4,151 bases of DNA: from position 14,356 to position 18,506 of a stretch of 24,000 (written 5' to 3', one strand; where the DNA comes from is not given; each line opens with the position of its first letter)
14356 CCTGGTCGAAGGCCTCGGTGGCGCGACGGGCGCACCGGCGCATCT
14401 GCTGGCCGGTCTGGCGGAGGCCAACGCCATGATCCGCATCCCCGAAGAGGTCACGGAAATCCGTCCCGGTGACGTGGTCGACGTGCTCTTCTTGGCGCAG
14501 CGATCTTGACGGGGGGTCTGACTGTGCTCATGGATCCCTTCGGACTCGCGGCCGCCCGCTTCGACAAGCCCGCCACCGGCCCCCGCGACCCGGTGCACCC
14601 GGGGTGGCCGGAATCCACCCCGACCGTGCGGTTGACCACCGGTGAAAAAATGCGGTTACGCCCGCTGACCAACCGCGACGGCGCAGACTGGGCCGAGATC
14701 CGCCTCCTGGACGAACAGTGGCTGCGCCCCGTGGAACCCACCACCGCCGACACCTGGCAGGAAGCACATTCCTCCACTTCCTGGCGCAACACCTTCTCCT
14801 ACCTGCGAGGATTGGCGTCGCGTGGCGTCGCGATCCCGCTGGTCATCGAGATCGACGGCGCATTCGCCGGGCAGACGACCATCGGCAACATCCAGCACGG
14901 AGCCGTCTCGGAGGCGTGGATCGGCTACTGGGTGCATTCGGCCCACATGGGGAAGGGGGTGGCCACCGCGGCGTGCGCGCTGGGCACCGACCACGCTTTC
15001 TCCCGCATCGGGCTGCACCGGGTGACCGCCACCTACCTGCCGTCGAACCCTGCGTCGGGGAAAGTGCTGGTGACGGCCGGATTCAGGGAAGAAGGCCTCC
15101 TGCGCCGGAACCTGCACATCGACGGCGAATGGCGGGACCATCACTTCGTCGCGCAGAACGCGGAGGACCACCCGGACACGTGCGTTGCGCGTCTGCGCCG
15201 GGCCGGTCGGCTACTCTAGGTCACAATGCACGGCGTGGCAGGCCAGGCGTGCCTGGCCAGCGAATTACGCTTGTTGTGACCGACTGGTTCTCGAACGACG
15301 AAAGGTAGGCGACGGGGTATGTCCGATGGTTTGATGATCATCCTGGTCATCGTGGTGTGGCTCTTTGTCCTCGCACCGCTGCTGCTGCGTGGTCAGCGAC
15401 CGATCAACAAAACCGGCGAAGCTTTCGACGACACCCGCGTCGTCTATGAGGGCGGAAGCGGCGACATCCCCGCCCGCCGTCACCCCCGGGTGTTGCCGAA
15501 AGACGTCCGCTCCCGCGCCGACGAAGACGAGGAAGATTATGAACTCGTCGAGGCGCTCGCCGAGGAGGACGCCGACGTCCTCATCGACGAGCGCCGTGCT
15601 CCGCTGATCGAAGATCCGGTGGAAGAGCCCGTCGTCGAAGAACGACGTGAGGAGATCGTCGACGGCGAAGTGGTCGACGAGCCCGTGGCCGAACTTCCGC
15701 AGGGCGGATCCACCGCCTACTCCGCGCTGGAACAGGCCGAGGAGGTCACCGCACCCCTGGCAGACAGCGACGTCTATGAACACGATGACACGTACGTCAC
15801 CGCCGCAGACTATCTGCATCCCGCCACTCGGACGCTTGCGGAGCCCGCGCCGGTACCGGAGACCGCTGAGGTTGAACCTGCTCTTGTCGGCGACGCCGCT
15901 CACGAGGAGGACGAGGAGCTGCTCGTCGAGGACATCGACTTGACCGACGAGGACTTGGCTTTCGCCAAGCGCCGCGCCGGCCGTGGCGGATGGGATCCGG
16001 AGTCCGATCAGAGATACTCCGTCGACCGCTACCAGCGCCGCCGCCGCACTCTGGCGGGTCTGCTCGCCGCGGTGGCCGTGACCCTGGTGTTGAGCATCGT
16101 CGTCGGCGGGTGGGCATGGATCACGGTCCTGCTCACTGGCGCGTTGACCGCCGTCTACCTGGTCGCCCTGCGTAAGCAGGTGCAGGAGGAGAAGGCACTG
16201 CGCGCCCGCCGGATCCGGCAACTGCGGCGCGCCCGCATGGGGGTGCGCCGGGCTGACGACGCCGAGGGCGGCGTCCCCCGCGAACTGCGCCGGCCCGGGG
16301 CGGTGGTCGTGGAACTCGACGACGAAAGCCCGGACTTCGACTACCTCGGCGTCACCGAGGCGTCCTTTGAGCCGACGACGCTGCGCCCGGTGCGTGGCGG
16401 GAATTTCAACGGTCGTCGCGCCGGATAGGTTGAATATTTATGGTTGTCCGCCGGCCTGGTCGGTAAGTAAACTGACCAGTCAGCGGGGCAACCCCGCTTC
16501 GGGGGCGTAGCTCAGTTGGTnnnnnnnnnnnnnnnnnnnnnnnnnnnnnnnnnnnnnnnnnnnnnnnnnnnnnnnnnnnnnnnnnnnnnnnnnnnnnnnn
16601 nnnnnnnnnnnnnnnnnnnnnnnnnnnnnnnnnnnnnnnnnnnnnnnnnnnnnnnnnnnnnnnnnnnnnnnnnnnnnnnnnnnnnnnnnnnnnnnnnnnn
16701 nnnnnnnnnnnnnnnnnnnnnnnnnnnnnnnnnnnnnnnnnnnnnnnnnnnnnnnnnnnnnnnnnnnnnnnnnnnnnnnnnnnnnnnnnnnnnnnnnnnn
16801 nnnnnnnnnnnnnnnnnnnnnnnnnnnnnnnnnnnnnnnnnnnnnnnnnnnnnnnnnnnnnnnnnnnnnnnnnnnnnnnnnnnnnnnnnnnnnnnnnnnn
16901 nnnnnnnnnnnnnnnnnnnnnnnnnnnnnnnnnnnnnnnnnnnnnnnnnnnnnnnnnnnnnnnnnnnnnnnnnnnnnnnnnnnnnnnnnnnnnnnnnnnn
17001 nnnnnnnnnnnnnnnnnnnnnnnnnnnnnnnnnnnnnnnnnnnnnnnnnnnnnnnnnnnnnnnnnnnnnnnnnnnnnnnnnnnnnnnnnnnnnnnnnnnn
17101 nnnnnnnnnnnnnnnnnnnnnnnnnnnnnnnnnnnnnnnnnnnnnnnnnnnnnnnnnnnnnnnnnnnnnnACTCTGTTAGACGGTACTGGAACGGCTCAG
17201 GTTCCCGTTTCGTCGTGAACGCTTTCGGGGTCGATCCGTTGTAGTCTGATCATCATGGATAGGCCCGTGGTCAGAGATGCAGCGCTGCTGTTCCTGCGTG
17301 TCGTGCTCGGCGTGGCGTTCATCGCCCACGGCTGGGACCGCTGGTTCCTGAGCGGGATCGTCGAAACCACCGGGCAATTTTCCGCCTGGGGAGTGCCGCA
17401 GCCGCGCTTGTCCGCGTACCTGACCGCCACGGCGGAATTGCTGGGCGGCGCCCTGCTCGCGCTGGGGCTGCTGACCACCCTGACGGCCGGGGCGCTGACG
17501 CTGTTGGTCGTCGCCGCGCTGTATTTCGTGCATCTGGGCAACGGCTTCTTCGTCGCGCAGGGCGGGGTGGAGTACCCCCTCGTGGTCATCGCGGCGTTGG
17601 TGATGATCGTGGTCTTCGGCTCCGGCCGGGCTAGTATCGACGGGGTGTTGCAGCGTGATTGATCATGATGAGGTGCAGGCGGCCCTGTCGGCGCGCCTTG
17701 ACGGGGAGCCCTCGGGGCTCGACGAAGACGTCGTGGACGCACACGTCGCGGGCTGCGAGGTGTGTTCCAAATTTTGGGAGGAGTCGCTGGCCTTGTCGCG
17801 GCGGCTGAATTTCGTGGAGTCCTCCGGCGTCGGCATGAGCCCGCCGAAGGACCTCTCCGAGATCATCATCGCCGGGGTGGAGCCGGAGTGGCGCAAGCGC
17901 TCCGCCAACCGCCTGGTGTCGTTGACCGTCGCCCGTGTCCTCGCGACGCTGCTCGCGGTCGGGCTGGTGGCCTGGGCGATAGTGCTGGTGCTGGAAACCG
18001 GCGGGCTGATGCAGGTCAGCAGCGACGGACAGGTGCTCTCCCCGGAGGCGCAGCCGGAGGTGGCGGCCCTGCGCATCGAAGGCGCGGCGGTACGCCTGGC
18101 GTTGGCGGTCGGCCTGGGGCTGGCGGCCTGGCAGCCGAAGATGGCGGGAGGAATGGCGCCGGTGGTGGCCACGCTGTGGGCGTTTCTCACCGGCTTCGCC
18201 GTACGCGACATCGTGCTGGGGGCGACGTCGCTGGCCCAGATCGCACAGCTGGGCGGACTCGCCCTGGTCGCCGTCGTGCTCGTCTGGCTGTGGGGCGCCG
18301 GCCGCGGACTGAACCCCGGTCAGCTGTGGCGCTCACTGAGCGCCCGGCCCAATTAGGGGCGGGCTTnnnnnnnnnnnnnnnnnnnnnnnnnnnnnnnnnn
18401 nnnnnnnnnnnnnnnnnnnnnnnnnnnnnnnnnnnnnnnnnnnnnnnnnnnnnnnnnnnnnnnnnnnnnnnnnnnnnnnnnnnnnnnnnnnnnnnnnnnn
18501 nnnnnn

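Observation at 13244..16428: A MoeA-annotated gene plus an acidic three-TM hypothetical protein look like the gephyrin-like Glp/GlpR divisome module rather than molybdenum-cofactor biosynthesis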

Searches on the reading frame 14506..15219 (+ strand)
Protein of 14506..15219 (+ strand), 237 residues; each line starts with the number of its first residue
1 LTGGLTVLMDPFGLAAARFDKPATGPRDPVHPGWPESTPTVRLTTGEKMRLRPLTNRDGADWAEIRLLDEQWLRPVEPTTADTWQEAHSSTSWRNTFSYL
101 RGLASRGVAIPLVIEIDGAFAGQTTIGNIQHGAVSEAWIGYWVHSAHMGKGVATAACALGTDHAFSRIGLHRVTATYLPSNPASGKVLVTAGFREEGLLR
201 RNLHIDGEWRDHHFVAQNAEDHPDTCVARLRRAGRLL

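Call 3: search_protein_families(library=pfam, proteins=[window:14506-15219:+])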
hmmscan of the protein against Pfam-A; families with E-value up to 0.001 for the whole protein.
window:14506-15219:+ (237 aa): 3 families
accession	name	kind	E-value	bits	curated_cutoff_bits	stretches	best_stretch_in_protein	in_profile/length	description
PF13302.13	Acetyltransf_3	-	4.4e-17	63.5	25.4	1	49-194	2-138/138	Acetyltransferase (GNAT) domain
PF00583.31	Acetyltransf_1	-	1.6e-08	35.2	20.7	1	86-188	14-111/116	Acetyltransferase (GNAT) family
PF13420.13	Acetyltransf_4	-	3.4e-07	30.8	24.3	1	54-213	4-154/155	Acetyltransferase (GNAT) domain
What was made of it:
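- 14530..15219 (+): RimJ-like GNAT acetyltransferase. The ORF is open from TTG 14506, but the likely start is ATG 14530. Pfam Acetyltransf_3 (call 3).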

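Call 4: search_protein_families(library=ncbifam, proteins=[window:14506-15219:+])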
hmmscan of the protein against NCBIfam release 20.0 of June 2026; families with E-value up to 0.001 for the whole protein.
window:14506-15219:+ (237 aa): 4 families
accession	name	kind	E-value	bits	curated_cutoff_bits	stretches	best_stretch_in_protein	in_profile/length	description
NF008072.0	PRK10809.1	equivalog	5.9e-22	78.3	190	1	34-221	4-189/194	ribosomal protein S5-alanine N-acetyltransferase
NF007539.0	PRK10151.1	equivalog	3.7e-07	29.9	184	1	100-217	58-174/179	50S ribosomal protein L7/L12-serine acetyltransferase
NF011709.0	PRK15130.1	equivalog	3.3e-06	27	218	1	112-211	60-158/186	spermidine N1-acetyltransferase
NF040503.1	resist_ArsN1a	equivalog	4.4e-06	26.5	170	1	142-214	83-154/159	arsinothricin resistance N-acetyltransferase ArsN1 family A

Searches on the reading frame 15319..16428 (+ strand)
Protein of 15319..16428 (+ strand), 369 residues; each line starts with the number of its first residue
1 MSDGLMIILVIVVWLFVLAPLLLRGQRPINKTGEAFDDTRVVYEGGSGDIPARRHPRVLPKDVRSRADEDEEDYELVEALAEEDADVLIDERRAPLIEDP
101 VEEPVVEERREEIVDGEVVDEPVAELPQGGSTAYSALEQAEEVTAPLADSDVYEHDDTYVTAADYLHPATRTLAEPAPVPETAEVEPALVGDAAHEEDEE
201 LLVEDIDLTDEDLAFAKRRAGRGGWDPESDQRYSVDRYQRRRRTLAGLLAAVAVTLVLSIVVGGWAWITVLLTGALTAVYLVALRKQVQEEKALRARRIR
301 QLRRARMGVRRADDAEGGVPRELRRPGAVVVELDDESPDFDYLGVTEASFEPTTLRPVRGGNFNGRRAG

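Call 3: search_protein_families(library=pfam, proteins=[window:15319-16428:+])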
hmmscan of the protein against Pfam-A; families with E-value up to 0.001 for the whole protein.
window:15319-16428:+ (369 aa): 0 families

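Call 4: search_protein_families(library=ncbifam, proteins=[window:15319-16428:+])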
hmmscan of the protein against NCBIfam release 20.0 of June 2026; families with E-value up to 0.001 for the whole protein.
window:15319-16428:+ (369 aa): 4 families
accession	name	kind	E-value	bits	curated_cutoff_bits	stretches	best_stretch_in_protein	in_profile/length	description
NF045516.2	SepX_GlpR_1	exception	8.1e-77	258.9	160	1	1-343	1-290/293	divisome protein SepX/GlpR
NF050101.1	SepX_GlpR_4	equivalog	3.3e-18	66.4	110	1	226-312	91-175/176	divisome protein SepX/GlpR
NF050100.1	SepX_GlpR_3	exception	1.7e-11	44.4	150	1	238-314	98-173/209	divisome protein SepX/GlpR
NF050099.1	SepX_GlpR_2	exception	1.8e-11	44.5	150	1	164-312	36-171/250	divisome protein SepX/GlpR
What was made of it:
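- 15319..16428 (+): glpR: membrane receptor for Glp (369 aa). NCBIfam NF045516 SepX_GlpR_1 258.9 bits against a cut-off of 160 (call 4).
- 15961..16245 (+): GlpR structured core: juxtamembrane helix, TM2-TM3 hairpin (245-284) and a basic post-TM3 helix (to residue 309). This region also matches SepX_GlpR models 2-4 at E 1e-11 to 3e-18 (call 4).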

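Call 15: find_homologous_proteins(query=window:15319-16428:+)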
Query window:15319-16428:+ (369 aa): 731 proteins with E <= 0.001 among 8000 candidates; the best 120 are listed.
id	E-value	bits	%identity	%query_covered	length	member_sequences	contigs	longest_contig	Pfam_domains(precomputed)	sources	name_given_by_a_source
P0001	1.9e-232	789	100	100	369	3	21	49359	PF28211.1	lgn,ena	-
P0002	7.4e-192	656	86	100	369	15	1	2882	PF28211.1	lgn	-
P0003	2.5e-136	473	65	100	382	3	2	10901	PF28211.1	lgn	-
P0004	1.2e-91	326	51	94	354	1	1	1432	PF28211.1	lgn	-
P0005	1.7e-90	322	50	95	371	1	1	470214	PF28211.1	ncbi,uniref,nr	ncbi:gephyrin-like molybdotransferase receptor GlpR [Corynebacterium alimapuense]|uniref:DUF3329 dom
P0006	4.5e-90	321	52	95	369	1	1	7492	PF28211.1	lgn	-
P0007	1.5e-89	319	50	100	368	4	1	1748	PF28211.1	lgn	-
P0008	3.5e-89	318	51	95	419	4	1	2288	PF28211.1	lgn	-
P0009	4.3e-88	314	45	99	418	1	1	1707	PF28211.1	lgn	-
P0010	4.5e-88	314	51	93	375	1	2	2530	PF28211.1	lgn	-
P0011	7.1e-88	313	48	97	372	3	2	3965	PF28211.1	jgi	-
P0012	1.3e-87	313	49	100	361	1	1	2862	PF28211.1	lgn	-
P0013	1.3e-87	313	49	95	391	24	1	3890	PF28211.1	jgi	-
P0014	3.4e-87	311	47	100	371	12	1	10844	PF28211.1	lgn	-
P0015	4.1e-87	311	50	88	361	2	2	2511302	PF28211.1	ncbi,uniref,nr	ncbi:hypothetical protein C3B44_07990 [Corynebacterium yudongzhengii]|uniref:Uncharacterized protein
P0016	6.5e-87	310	47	95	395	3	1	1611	PF28211.1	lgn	-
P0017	9.6e-87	310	46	95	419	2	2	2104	PF28211.1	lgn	-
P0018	1.6e-86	309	48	100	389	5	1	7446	PF28211.1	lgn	-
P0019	1.7e-86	309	48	96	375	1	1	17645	PF28211.1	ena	-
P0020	2.6e-86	308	50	91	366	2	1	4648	PF28211.1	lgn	-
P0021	3.8e-86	308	49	93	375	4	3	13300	PF28211.1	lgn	-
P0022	7.7e-86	307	49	100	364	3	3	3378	PF28211.1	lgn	-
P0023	3.6e-85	305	48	93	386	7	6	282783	PF28211.1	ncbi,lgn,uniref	ncbi:gephyrin-like molybdotransferase receptor GlpR [Corynebacterium halotolerans]|uniref:divisome p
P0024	7.7e-85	304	47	99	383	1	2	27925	PF28211.1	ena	-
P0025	1.2e-84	303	49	100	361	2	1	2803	PF28211.1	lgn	-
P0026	1.4e-84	303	48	100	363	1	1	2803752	PF28211.1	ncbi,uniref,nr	ncbi:divisome protein SepX/GlpR [Corynebacterium comes]|uniref:DUF3329 domain-containing protein n=1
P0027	1.4e-84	303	48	93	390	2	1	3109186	PF28211.1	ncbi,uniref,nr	ncbi:hypothetical protein COCCU_04125 [Corynebacterium occultum]|uniref:DUF3329 domain-containing pr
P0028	1.8e-84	302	49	100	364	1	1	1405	PF28211.1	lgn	-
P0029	8.9e-84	300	48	95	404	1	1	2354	PF28211.1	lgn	-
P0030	2.1e-83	299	47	97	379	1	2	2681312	PF28211.1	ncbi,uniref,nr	ncbi:hypothetical protein B842_03890 [Corynebacterium humireducens NBRC 106098 = DSM 45392]|uniref:T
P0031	4.0e-83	298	47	89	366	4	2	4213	PF28211.1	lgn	-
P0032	5.4e-83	297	46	93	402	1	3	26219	PF28211.1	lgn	-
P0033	7.0e-83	297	47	94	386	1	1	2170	PF28211.1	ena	-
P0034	7.0e-83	297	47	100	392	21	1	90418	PF28211.1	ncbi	ncbi:divisome protein SepX/GlpR [Corynebacterium frankenforstense]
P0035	7.8e-83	297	47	94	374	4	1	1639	PF28211.1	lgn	-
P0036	9.1e-83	297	47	100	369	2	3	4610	PF28211.1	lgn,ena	-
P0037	9.4e-83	297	47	97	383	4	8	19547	PF28211.1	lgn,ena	-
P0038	1.3e-82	296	50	92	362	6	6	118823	PF28211.1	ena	-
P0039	1.7e-82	296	47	95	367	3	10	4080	PF28211.1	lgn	-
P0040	1.8e-82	296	47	97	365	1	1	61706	PF28211.1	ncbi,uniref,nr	ncbi:MAG: hypothetical protein Q4G50_06465 [Corynebacterium sp.]|uniref:divisome protein SepX/GlpR n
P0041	1.8e-82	296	47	99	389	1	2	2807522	PF28211.1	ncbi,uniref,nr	ncbi:divisome protein SepX/GlpR [Corynebacterium guangdongense]|uniref:DUF3329 domain-containing pro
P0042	2.6e-82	295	48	100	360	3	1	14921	PF28211.1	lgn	-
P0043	3.5e-82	295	45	99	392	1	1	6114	PF28211.1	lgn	-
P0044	7.8e-82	294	46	97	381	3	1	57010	PF28211.1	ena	-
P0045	1.4e-81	293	47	97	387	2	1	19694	PF28211.1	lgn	-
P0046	1.6e-81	293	46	99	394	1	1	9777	PF28211.1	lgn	-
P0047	1.7e-81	293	47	95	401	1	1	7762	PF28211.1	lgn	-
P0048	2.3e-81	292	48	96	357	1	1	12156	PF28211.1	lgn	-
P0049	3.5e-81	291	43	99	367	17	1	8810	PF28211.1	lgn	-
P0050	4.1e-81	291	46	97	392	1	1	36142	PF28211.1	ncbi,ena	-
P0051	9.3e-81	290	46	100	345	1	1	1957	PF28211.1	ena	-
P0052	1.6e-80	289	49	95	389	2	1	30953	PF28211.1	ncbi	-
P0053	2.2e-80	289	46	100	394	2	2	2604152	PF28211.1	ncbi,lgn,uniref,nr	ncbi:gephyrin-like molybdotransferase receptor GlpR [Corynebacterium frankenforstense]|uniref:diviso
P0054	2.5e-80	289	48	95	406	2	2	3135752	PF28211.1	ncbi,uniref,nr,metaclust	ncbi:gephyrin-like molybdotransferase receptor GlpR [Corynebacterium halotolerans]|uniref:Uncharacte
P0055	3.5e-80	288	45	94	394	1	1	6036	PF28211.1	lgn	-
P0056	3.6e-80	288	47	99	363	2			PF28211.1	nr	nr:gephyrin-like molybdotransferase receptor GlpR [Corynebacterium lemuris]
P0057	4.7e-80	288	49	95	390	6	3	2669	PF28211.1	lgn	-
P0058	1.1e-79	287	44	100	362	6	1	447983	PF28211.1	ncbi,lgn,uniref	ncbi:gephyrin-like molybdotransferase receptor GlpR [Corynebacterium sp. LK2522]|uniref:divisome pro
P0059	1.3e-79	286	45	100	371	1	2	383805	PF28211.1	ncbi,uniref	ncbi:gephyrin-like molybdotransferase receptor GlpR [Corynebacterium nasicanis]|uniref:Gephyrin-like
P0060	1.5e-79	286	47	93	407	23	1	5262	PF28211.1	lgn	-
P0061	2.0e-79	286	46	100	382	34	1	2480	PF28211.1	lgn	-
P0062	2.9e-79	285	47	95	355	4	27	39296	PF28211.1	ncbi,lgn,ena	-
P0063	3.2e-79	285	49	97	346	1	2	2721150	PF28211.1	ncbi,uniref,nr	ncbi:hypothetical protein CATRI_03660 [Corynebacterium atrinae]|uniref:divisome protein SepX/GlpR n=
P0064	3.7e-79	285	46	89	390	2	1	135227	PF28211.1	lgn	-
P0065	5.0e-79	284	44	100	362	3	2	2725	PF28211.1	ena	-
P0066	5.7e-79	284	45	93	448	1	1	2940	PF28211.1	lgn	-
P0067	5.8e-79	284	47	94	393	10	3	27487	PF28211.1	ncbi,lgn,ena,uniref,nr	ncbi:gephyrin-like molybdotransferase receptor GlpR [Corynebacterium sp.]|uniref:divisome protein Se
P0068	6.5e-79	284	45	100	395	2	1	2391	PF28211.1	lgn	-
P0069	9.1e-79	284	45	88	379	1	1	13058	PF28211.1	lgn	-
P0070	1.5e-78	283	48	93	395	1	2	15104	PF28211.1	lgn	-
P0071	1.8e-77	279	47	93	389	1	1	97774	PF28211.1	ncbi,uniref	ncbi:divisome protein SepX/GlpR [Corynebacterium sp. A21]|uniref:divisome protein SepX/GlpR n=1 Tax=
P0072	3.3e-77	278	42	100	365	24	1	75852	PF28211.1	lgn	-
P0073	1.5e-76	276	46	93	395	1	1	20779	PF28211.1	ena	-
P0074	2.2e-76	276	47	60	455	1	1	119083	PF28211.1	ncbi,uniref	ncbi:divisome protein SepX/GlpR [Corynebacterium marquesiae]|uniref:divisome protein SepX/GlpR n=1 T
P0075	2.9e-76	275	45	92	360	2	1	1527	PF28211.1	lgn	-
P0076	3.4e-76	275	47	89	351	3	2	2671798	PF28211.1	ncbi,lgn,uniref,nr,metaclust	ncbi:divisome protein SepX/GlpR [Corynebacterium doosanense]|uniref:Uncharacterized protein n=1 Tax=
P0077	4.2e-76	275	49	93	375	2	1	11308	PF28211.1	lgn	-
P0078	4.5e-76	275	45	100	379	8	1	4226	PF28211.1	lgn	-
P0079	4.6e-76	275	47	60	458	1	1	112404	PF28211.1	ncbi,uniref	ncbi:gephyrin-like molybdotransferase receptor GlpR [Corynebacterium marquesiae]|uniref:divisome pro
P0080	6.7e-76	274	47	60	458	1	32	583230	PF28211.1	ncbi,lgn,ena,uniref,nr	ncbi:hypothetical protein QP900_00205 [Corynebacterium marquesiae]|uniref:Gephyrin-like molybdotrans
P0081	6.7e-76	274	46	90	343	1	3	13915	PF28211.1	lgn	-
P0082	8.9e-76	274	45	92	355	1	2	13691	PF28211.1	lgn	-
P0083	1.2e-75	273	47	60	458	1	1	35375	PF28211.1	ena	-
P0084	1.6e-75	273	54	42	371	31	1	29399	PF28211.1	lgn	-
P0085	1.8e-75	273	46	63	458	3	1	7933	PF28211.1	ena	-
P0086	2.2e-75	272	39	85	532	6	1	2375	PF28211.1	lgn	-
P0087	3.4e-75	272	42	100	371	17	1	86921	PF28211.1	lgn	-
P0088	4.0e-75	272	47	60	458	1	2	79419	PF28211.1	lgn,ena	-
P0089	4.3e-75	271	47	60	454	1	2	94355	PF28211.1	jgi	-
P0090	5.1e-75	271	46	60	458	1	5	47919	PF28211.1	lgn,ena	-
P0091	7.7e-75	271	39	100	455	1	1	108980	PF28211.1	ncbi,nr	ncbi:hypothetical protein MHK11_06425 [Corynebacterium aurimucosum]|nr:hypothetical protein [Coryneb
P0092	1.0e-74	270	45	89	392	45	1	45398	PF28211.1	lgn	-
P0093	1.1e-74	270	40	100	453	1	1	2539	PF28211.1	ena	-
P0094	1.3e-74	270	47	60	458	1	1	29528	PF28211.1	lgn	-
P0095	1.4e-74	270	40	100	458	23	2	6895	PF28211.1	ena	-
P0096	1.9e-74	269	46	64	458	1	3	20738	PF28211.1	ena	-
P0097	2.1e-74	269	47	60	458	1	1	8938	PF28211.1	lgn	-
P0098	2.3e-74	269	46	64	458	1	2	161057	PF28211.1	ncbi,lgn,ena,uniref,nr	ncbi:divisome protein SepX/GlpR [Corynebacterium tuberculostearicum]|uniref:divisome protein SepX/Gl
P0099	2.7e-74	269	46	64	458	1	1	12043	PF28211.1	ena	-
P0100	3.0e-74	269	43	89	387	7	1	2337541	PF28211.1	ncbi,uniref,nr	ncbi:Hypothetical protein CpOVI03_01963 [Corynebacterium pseudotuberculosis]|uniref:divisome protein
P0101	3.2e-74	269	40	100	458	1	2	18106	PF28211.1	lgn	-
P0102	3.4e-74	269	39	100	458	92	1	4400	PF28211.1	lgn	-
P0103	3.7e-74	268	46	64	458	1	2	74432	PF28211.1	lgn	-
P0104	4.0e-74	268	40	100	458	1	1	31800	PF28211.1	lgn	-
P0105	4.8e-74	268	46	64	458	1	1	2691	PF28211.1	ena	-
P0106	6.1e-74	268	45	63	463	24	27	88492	PF28211.1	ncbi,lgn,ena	ncbi:divisome protein SepX/GlpR [Corynebacterium marquesiae]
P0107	6.1e-74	268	40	100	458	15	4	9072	PF28211.1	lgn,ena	-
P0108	6.5e-74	268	39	100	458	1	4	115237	PF28211.1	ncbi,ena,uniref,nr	ncbi:gephyrin-like molybdotransferase receptor GlpR [Corynebacterium tuberculostearicum]|uniref:divi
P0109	6.7e-74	268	40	100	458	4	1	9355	PF28211.1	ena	-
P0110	7.4e-74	267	40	100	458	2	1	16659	PF28211.1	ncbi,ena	-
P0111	7.7e-74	267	39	100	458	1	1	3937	PF28211.1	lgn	-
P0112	8.3e-74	267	57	42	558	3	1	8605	PF28211.1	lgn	-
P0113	1.8e-73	266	46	92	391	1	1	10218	PF28211.1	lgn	-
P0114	1.9e-73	266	40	100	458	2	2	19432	PF28211.1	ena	-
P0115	2.1e-73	266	46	63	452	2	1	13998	PF28211.1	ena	-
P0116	2.5e-73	266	45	64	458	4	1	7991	PF28211.1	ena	-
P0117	3.5e-73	265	40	100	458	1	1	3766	PF28211.1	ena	-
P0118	3.9e-73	265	44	94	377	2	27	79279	PF28211.1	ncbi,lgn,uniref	ncbi:gephyrin-like molybdotransferase receptor GlpR [Corynebacterium sp.]|uniref:divisome protein Se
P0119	4.3e-73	265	46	63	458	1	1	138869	PF28211.1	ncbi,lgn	ncbi:divisome protein SepX/GlpR [Corynebacterium tuberculostearicum]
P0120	4.4e-73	265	40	98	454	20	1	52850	PF28211.1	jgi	-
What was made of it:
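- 15319..16428 (+): Homologues are named 'gephyrin-like molybdotransferase receptor GlpR' (call 15).
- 731 homologues have E <= 1e-3, and 86% and 65% identical relatives occur on other contigs (call 15).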

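Call 19: search_solved_structures(query=window:15319-16428:+, max_evalue=1)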
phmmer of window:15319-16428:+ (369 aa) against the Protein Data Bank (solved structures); distinct sequences matched with E-value up to 1: 0.
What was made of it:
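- Tried and rejected: None was found, even at E <= 1 (call 19).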

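Call 51: predict_structure(alignment_id=A1)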
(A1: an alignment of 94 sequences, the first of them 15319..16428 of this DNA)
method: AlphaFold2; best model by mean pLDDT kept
length: 369 residues; sequences in the alignment: 94
mean_pLDDT: 63.7   pTM: 0.40
mean pLDDT of the five models: 63.7, 63.1, 61.6, 61.3, 61.2
residues with pLDDT >= 90: 40; 70-90: 89; 50-70: 135; < 50: 105
segments of 3 or more residues with pLDDT < 50: 33-40, 42-44, 87-94, 109-113, 115-117, 119-125, 127-132, 134-136, 181-190, 326-336, 346-352, 355-369
pLDDT, mean of each block of 10 residues (from residue 1): 81 87 60 48 48 58 59 52 49 49 48 47 46 49 54 61 70 58 46 50 69 91 88 85 90 89 89 90 90 88 80 51 49 47 49 47 42
secondary structure, 60 per line:
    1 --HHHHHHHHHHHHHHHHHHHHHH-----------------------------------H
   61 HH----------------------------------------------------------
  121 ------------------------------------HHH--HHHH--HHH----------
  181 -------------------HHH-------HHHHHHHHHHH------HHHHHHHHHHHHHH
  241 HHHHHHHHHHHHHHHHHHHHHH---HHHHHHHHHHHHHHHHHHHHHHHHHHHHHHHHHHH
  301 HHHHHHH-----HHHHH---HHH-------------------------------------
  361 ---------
elements in order: H3-24 H162-165 H210-220 H227-262 H266-307 H313-317
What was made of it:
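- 15325..15390 (+): GlpR TM1 (residues 3-24). AF2 helix 3-24 with pLDDT 81-87 (call 51).
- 15961..16245 (+): AF2 helices 210-220, 227-262 and 266-307 with pLDDT 85-91 (call 51).
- On GlpR (Glp receptor; NCBIfam SepX/GlpR, Pfam PF28211): AF2 helices and disorder agree (call 51).
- The AF2 model gives confident TM1 and TM2-TM3 helices and disordered IDRs (call 51). The protein scores above a curated HMM cut-off (call 4), and AF2 gives confident helices (call 51).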

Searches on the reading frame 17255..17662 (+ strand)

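Call 29: search_protein_families(library=pfam, proteins=[window:17255-17662:+])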
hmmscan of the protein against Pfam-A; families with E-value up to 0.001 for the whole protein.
window:17255-17662:+ (135 aa): 1 family
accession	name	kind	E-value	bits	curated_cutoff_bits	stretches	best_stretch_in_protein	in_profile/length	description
PF07681.17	DoxX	-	4.6e-20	72.5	23.6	1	10-93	1-84/85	DoxX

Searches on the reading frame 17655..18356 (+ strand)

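Call 30: search_protein_families(library=pfam, proteins=[window:17655-18356:+])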
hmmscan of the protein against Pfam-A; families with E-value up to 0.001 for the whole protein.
window:17655-18356:+ (233 aa): 1 family
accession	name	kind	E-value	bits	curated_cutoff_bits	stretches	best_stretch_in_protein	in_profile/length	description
PF13490.11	zf-HC2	-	9.6e-09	35.6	22.2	1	5-37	2-34/35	Putative zinc-finger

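Call 46: search_protein_families(library=ncbifam, proteins=[window:17655-18356:+], max_evalue=0.01)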
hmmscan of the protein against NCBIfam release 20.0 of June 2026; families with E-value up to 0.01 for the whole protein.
window:17655-18356:+ (233 aa): 0 families
